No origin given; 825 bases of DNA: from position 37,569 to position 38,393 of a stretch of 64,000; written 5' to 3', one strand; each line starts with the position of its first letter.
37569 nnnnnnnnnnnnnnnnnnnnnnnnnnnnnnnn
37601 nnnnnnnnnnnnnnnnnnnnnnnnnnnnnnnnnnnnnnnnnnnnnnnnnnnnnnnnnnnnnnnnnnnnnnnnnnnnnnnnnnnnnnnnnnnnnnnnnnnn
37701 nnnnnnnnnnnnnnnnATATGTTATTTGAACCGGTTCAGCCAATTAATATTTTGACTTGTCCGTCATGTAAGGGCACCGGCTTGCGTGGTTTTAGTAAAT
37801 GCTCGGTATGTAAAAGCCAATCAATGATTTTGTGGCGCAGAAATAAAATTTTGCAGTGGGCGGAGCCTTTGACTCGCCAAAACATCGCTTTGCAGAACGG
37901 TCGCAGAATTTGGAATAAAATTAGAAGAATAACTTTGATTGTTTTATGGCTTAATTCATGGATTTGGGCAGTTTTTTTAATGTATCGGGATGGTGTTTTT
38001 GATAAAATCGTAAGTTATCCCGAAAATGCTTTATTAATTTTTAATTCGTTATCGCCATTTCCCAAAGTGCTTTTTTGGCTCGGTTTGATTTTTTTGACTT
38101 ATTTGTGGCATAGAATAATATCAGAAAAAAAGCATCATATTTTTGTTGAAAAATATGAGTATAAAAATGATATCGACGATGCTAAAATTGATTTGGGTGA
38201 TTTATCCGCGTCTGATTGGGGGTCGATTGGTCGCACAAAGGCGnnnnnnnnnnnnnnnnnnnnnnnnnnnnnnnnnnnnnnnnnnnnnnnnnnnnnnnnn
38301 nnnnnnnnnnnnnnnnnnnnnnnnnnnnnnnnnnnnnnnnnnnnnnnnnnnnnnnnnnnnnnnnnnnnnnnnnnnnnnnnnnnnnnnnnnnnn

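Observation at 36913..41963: Minimal dcw cluster in which ftsI and the mur ligases are replaced by a membrane-tethered zinc-ribbon Clp-like AAA+ ATPase flanked by two small membrane proteins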

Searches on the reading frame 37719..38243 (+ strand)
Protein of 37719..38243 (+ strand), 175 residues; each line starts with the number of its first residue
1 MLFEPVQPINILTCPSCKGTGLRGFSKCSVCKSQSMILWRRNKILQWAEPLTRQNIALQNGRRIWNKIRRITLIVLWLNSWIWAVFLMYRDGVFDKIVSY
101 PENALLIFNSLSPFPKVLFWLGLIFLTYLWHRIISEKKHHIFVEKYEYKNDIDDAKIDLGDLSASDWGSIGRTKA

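Call 68: search_protein_families(library=pfam, proteins=[window:37719-38243:+], max_evalue=0.01)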
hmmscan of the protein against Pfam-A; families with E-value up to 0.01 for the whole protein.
window:37719-38243:+ (175 aa): 0 families
